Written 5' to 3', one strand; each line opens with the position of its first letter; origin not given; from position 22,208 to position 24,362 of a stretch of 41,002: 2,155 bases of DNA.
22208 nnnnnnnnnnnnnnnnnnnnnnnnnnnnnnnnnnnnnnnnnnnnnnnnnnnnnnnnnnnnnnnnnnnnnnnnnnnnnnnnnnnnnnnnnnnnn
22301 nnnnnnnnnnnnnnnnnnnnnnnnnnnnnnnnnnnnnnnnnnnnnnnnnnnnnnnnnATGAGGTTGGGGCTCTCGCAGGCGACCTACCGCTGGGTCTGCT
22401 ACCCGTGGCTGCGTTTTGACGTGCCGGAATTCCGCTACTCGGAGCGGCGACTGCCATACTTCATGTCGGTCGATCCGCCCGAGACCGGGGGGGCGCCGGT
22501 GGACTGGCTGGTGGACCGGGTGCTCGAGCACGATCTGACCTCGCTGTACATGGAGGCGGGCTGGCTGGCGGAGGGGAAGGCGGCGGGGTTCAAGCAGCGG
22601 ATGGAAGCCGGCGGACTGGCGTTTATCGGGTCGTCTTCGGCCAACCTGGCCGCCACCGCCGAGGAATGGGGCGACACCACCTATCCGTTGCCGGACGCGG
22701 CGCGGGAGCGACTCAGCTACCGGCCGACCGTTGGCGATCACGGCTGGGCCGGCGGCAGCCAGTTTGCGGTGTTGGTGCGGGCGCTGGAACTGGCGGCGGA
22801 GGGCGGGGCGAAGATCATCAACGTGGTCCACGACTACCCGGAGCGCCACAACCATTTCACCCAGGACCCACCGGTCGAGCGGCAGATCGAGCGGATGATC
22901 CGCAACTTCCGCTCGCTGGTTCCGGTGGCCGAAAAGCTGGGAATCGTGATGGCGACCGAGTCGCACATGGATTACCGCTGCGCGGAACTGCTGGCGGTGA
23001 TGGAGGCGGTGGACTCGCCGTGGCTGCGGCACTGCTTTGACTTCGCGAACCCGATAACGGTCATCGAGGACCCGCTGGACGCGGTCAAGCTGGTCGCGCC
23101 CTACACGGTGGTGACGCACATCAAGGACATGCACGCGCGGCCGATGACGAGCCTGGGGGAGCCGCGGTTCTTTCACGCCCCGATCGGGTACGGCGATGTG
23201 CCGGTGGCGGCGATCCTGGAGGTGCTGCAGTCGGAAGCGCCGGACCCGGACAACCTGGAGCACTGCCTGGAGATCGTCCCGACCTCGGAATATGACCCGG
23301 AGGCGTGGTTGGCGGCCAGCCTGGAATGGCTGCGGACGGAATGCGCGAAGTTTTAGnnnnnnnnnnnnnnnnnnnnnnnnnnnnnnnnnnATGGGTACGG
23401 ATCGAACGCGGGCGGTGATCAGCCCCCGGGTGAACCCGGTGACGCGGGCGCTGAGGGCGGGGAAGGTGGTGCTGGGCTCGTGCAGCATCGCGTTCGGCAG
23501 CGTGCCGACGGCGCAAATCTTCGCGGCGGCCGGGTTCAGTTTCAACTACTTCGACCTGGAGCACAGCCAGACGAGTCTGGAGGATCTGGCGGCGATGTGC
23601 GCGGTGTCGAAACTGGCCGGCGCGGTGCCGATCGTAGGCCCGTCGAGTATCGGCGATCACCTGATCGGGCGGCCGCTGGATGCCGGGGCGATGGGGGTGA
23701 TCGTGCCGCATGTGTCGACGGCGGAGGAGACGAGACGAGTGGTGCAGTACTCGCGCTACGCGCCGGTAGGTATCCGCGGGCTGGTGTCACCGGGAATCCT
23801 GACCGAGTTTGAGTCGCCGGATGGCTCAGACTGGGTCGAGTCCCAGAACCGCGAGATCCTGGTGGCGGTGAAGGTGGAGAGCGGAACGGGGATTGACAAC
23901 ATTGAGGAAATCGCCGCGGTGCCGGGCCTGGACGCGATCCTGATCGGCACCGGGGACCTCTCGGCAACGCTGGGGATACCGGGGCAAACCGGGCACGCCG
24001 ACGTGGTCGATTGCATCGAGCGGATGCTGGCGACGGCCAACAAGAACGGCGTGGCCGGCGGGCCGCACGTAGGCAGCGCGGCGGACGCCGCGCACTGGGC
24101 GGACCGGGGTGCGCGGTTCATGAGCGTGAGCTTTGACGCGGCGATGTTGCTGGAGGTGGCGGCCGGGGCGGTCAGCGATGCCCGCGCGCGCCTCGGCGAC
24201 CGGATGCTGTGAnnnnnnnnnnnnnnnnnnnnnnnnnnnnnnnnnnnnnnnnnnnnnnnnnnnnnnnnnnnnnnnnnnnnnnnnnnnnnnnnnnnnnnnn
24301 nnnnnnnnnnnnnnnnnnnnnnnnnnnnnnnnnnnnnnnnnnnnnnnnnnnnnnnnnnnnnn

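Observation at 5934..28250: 19-gene, ~22 kb co-directional supra-operon combining a peptide-type ABC importer, hydantoinase/oxoprolinase subunits, five xylose-isomerase-like TIM barrels and acid-sugar enzymes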

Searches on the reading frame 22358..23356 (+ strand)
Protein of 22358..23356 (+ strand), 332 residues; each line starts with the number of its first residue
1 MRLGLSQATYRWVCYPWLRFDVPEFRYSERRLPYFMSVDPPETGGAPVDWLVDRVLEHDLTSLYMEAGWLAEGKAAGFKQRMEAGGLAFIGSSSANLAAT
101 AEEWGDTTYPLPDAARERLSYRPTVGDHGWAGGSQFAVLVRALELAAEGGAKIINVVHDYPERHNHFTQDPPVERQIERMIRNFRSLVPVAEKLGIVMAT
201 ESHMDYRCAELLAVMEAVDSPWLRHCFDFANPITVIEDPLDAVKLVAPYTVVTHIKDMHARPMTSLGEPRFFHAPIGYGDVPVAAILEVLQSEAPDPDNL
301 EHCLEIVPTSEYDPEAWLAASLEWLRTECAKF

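Call 5: search_protein_families(library=pfam, proteins=[window:22358-23356:+], max_evalue=0.001)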
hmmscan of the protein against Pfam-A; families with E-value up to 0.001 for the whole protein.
window:22358-23356:+ (332 aa): 1 family
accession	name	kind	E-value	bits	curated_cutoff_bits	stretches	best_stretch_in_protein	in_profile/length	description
PF01261.30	AP_endonuc_2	-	5.7e-23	82.3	31.1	1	136-327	67-248/249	Xylose isomerase-like TIM barrel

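Call 7: search_protein_families(library=ncbifam, proteins=[window:22358-23356:+], max_evalue=0.00001)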
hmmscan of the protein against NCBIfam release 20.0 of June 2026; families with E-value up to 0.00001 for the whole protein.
window:22358-23356:+ (332 aa): 0 families

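Call 39: search_solved_structures(query=window:22358-23356:+, max_evalue=0.001)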
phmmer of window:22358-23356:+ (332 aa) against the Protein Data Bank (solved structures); distinct sequences matched with E-value up to 0.001: 1.
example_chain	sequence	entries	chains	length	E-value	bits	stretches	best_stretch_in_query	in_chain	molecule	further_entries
8z1i_A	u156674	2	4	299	3.5e-07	32.8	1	141-259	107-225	Art22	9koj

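Call 46: find_homologous_proteins(query=window:22358-23356:+, max_evalue=0.00001)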
Query window:22358-23356:+ (332 aa): 56 proteins with E <= 0.00001 among 5934 candidates.
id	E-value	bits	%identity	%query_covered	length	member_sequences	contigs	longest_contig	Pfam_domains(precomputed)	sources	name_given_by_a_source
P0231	2.1e-227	772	100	100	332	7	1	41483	PF01261.31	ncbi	-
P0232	1.4e-193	661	84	100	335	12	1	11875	PF01261.31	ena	-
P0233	6.2e-144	497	70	86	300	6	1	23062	PF01261.31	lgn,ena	-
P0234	8.7e-142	490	64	100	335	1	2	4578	PF01261.31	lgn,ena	-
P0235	2.2e-131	456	60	100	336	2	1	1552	PF01261.31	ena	-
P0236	2.7e-130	452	60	100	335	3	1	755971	PF01261.31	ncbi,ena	-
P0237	5.9e-129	448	58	100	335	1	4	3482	PF01261.31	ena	-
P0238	1.6e-128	447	59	100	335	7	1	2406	PF01261.31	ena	-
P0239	1.8e-126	440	58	100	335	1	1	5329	PF01261.31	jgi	jgi:sugar phosphate isomerase/epimerase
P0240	5.4e-126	438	59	100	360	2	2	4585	PF01261.31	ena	-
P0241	2.7e-125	436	57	100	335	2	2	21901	PF01261.31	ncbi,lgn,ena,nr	ncbi:MAG: sugar phosphate isomerase/epimerase [Actinobacteria bacterium]|nr:sugar phosphate isomeras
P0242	4.0e-124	432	57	100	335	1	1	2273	PF01261.31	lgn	-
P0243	3.2e-122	426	57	100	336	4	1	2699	PF01261.31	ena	-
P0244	4.3e-122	426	55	100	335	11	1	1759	PF01261.31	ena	-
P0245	6.8e-122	425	55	100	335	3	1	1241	PF01261.31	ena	-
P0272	7.7e-74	267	42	100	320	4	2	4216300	PF01261.31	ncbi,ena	-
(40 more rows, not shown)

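Call 51: find_related_loci(query=A1, collection=metagenome_contigs, flank=10000)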
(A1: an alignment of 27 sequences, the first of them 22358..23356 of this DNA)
Query A1 (332 aa) in metagenome_contigs; peptide patterns used: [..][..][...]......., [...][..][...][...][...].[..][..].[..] (x = any residue, [..] = any of these).
185 stretches matched a pattern; 60 encode a relative of the query (tblastn E <= 1e-3); 59 distinct loci.
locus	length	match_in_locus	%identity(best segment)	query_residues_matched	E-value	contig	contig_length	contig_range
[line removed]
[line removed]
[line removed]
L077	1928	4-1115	53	1-332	6e-130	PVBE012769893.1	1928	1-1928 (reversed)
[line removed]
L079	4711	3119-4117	54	1-332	3e-121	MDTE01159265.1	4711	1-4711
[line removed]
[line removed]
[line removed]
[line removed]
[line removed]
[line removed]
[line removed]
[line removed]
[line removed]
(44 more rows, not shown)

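Call 57: predict_structure(alignment_id=A1)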
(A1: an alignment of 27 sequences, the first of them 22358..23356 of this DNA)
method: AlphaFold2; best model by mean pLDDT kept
length: 332 residues; sequences in the alignment: 27
mean_pLDDT: 90.0   pTM: 0.90
mean pLDDT of the five models: 90.0, 89.9, 88.4, 88.1, 87.6
residues with pLDDT >= 90: 226; 70-90: 75; 50-70: 30; < 50: 1
segments of 3 or more residues with pLDDT < 50: none
pLDDT, mean of each block of 10 residues (from residue 1): 95 79 55 75 83 97 96 91 98 94 95 88 77 94 98 90 79 95 99 98 92 98 98 90 98 94 59 91 98 96 92 91 97 92
secondary structure, 60 per line:
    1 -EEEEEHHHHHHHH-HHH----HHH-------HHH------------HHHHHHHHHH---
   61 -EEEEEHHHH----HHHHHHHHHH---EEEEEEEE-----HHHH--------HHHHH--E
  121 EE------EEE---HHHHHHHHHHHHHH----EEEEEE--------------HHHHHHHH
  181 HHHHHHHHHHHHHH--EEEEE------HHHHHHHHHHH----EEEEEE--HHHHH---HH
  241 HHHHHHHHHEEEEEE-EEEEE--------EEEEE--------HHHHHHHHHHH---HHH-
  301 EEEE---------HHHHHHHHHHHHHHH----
elements in order: E2-6 H7-14 H48-57 E62-66 H67-70 H75-84 E88-95 H101-104 H113-117 E120-122 E129-131 H135-148 E153-158 H173-194 E197-201 H208-218 E223-228 H231-235 H239-249 E250-255 E257-261 E270-274 H283-293 E301-304 H314-328
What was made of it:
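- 21420..23356 (+): g13 (21420-22361) and g14 (22358-23356): TIM-X pair with a 4-nt overlap. The AF2 model of g14 has pLDDT 90 (call 57).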

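Call 61: fold_search(model_id=the predicted structure, library=pdb)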
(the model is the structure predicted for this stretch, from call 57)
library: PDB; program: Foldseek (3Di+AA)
matches with E <= 10: 1752; with E <= 0.001: 254
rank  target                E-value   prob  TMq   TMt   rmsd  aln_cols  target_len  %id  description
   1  9koj_A                1.7e-11  1.00  0.66  0.78   4.5       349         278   17  Crystal structure of the isomerase Art22 (released 2025-07-30)
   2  8z1i_B                3.4e-11  1.00  0.65  0.78   4.5       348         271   16  Crystal structure of the isomerase Art22 with ethylene glycol (released 2025-04-16)
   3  8z1i_A                5.4e-11  1.00  0.65  0.77   4.5       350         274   16  Crystal structure of the isomerase Art22 with ethylene glycol (released 2025-04-16)
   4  3cqi_A                1.1e-10  1.00  0.58  0.68   5.4       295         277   14  Crystal Structure of L-xylulose-5-phosphate 3-epimerase UlaE (form B) complex with sulfate (released 2008-11-25)
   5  2zds_B                2.5e-10  1.00  0.61  0.62   6.5       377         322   15  Crystal Structure of SCO6571 from Streptomyces coelicolor A3(2) (released 2008-12-02)
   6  3cqj_B                2.8e-10  1.00  0.61  0.72   5.4       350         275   14  Crystal Structure of L-xylulose-5-phosphate 3-epimerase UlaE (form B) complex with Zn2+ (released 2008-11-25)
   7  1i60                  3.0e-10  1.00  0.63  0.74   5.3       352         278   11  Structural genomics, IOLI protein (released 2002-03-13)
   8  3cqj_A                3.7e-10  1.00  0.57  0.67   5.5       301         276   15  Crystal Structure of L-xylulose-5-phosphate 3-epimerase UlaE (form B) complex with Zn2+ (released 2008-11-25)
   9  8xix                  4.9e-10  1.00  0.60  0.68   6.9       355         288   14  KeDt3e within Co (released 2024-12-25)
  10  2zds_A                5.8e-10  1.00  0.56  0.57   6.5       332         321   16  Crystal Structure of SCO6571 from Streptomyces coelicolor A3(2) (released 2008-12-02)
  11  3cqi_B                6.2e-10  1.00  0.61  0.73   5.4       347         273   13  Crystal Structure of L-xylulose-5-phosphate 3-epimerase UlaE (form B) complex with sulfate (released 2008-11-25)
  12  8xiv                  8.2e-10  1.00  0.61  0.69   5.7       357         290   13  Production of D-psicose (released 2024-12-25)
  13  4pgl_A                1.3e-09  1.00  0.61  0.68   5.2       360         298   14  Crystal structure of engineered D-tagatose 3-epimerase PcDTE-ILS6 (released 2014-10-22)
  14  4ovx                  1.8e-09  1.00  0.61  0.73   5.7       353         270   15  Crystal structure of Xylose isomerase domain protein from Planctomyces limnophilus DSM 3776 (released 2014-02-12)
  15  4pgl_B                2.0e-09  1.00  0.62  0.70   5.0       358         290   14  Crystal structure of engineered D-tagatose 3-epimerase PcDTE-ILS6 (released 2014-10-22)
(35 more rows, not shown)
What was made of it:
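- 21420..23356 (+): The best fold matches are Art22 isomerase (TM 0.66), UlaE, IolI, ketose 3-epimerases, DgpBC and YcjR (call 61).
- On C-glycoside deglycosidase DgpA/DgpBC (CarABC): The fold match to DgpBC is weaker than to several isomerases (call 61).
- Closest known: Gfo/Idh/MocA plus xylose-isomerase-like TIM-barrel pairs. Same: The fold class is confirmed for g14 (call 61).
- TIM-X has the fold class of keto-sugar isomerases, epimerases and eliminases (call 61). DgpBC and the 3-keto-glucoside epimerase YcjR are among the fold matches of g14 (call 61). TM is 0.54 to DgpBC, against 0.66 to Art22 and 0.63 to IolI (call 61).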

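Call 89: find_encoding_contigs(protein=P0272, flank=10000, max_places=1)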
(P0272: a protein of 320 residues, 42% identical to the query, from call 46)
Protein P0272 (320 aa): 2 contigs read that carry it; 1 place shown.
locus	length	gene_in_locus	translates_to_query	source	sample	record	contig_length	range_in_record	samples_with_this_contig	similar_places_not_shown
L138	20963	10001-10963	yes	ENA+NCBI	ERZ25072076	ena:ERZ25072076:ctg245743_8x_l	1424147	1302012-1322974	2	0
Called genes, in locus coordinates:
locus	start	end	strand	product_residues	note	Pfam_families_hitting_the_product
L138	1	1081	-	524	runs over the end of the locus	PF14082:SduA_C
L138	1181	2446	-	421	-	PF13378:MR_MLE_C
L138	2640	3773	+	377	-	PF02615:Ldh_2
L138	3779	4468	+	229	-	PF03737:RraA-like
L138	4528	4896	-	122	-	PF00903:Glyoxalase, PF18029:Glyoxalase_6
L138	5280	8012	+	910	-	PF14783:BBS2_Mid (faint), PF16743:PliI (faint), PF13517:FG-GAP_3, PF21348:RGL11_C (faint), PF13517:FG-GAP_3, PF01839:FG-GAP (weak), PF13517:FG-GAP_3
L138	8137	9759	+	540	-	PF16586:DUF5060, PF13204:Apiosidase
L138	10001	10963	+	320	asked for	PF01261:AP_endonuc_2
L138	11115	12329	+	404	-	PF01408:GFO_IDH_MocA, PF02894:GFO_IDH_MocA_C, PF22725:GFO_IDH_MocA_C3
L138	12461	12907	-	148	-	-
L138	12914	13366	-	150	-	-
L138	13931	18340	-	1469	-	PF00270:DEAD, PF04851:ResIII (weak), PF00271:Helicase_C, PF19306:WHD_Lhr, PF08494:DEAD_assoc, PF01047:MarR (faint), PF23235:WHD_3rd_Lhr, PF23234:WHD_4th_Lhr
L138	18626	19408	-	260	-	-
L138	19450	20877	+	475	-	PF00672:HAMP (weak), PF07228:SpoIIE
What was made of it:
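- More distant members pair with Gfo in glycan-degrading contexts (call 89).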

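Call 90: find_encoding_contigs(protein=P0241, flank=10000, max_places=1)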
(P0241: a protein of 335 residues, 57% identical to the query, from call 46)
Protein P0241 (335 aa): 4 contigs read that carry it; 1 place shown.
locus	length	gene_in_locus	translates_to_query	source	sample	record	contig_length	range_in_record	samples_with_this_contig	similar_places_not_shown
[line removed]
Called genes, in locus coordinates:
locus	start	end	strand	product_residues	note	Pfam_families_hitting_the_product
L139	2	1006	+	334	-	?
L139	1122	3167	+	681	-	PF05378:Hydant_A_N, PF01968:Hydantoinase_A, PF19278:Hydant_A_C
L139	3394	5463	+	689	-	PF02538:Hydantoinase_B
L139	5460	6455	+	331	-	PF00005:ABC_tran, PF13304:AAA_21, PF08352:oligo_HPY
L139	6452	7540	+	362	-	PF00005:ABC_tran, PF08352:oligo_HPY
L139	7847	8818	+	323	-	PF01261:AP_endonuc_2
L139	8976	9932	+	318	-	PF01261:AP_endonuc_2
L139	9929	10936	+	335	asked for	PF01261:AP_endonuc_2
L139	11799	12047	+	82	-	-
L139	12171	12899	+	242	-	PF00106:adh_short, PF08659:KR, PF13561:adh_short_C2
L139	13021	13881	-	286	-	PF01261:AP_endonuc_2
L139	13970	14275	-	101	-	-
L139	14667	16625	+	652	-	-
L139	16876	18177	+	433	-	PF00202:Aminotran_3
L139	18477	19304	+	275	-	PF00532:Peripla_BP_1, PF13407:Peripla_BP_4, PF13377:Peripla_BP_3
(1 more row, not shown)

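Call 94: search_protein_representatives(protein=window:22358-23356:+)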
Query: 332 residues. Proteins with E-value up to 0.001 (for the whole library): 1246; up to 1e-10: 285; up to 1e-30: 26. The best 150 are listed.
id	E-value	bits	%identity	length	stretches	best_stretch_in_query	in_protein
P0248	6.6e-120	416.6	56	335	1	1-332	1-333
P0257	2.8e-90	319.2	60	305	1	1-244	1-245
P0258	4.6e-87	308.6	49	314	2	135-331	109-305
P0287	3.1e-82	292.8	43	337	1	1-327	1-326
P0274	6.8e-71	255.5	48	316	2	139-328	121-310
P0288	3.3e-69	249.9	42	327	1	1-329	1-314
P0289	6.6e-68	245.7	43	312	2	142-331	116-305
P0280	2.7e-62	227.2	62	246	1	140-305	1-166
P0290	6.7e-57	209.5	49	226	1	137-327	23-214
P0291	4.0e-55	203.6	50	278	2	141-248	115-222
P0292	2.5e-48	181.3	39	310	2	140-325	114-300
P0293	3.0e-48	181.0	38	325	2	136-332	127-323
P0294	3.7e-47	177.4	47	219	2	198-326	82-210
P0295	6.0e-43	163.6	41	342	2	162-330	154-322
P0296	7.2e-43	163.3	51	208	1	128-278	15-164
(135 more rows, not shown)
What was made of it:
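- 21420..23356 (+): The family is rare, with 26 representatives at E<=1e-30 among 1.84 billion (call 94).
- Closest known: Gfo/Idh/MocA plus xylose-isomerase-like TIM-barrel pairs. Different: TIM-X is a rare, separate subfamily (26 representatives at E<=1e-30, call 94), with at most 19% identity to its listed fold matches (call 61).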

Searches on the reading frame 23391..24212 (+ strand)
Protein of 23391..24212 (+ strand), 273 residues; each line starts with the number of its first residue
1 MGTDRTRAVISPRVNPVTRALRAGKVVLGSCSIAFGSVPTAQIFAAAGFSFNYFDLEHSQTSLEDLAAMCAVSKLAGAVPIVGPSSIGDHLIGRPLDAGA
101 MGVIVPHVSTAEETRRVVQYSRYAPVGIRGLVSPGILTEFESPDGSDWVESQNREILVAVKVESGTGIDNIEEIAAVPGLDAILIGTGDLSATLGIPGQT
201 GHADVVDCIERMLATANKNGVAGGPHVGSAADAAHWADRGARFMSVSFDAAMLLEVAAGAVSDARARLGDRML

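Call 5: search_protein_families(library=pfam, proteins=[window:23391-24212:+], max_evalue=0.001)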
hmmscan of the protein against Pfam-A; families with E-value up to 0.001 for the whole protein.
window:23391-24212:+ (273 aa): 1 family
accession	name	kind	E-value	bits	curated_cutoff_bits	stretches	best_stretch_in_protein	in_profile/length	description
PF03328.21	HpcH_HpaI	-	2.8e-31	108.9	25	1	42-253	15-218/221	HpcH/HpaI aldolase/citrate lyase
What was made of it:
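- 23391..24212 (+): g15: HpcH/HpaI-type 2-keto-3-deoxy-acid aldolase. Pfam HpcH_HpaI (call 5).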

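Call 8: search_protein_families(library=ncbifam, proteins=[window:23391-24212:+], max_evalue=0.00001)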
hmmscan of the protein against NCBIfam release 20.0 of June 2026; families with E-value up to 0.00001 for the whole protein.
window:23391-24212:+ (273 aa): 4 families
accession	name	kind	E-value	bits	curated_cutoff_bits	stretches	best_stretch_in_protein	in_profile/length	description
TIGR03239.1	GarL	equivalog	6.2e-41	140.6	406.75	1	19-262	5-244/249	2-dehydro-3-deoxyglucarate aldolase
NF007849.0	PRK10558.1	equivalog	5.8e-40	137.3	393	1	15-255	8-245/256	2-dehydro-3-deoxyglucarate aldolase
TIGR02311.1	HpaI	equivalog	1.2e-38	133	368.8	1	19-257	5-241/249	4-hydroxy-2-oxoheptanedioate aldolase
NF007521.0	PRK10128.1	equivalog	3e-31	108.9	441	1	14-252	6-242/267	2-keto-3-deoxy-L-rhamnonate aldolase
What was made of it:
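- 23391..24212 (+): NCBIfam GarL, HpaI and KDR aldolase matches are below cut-offs (call 8).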
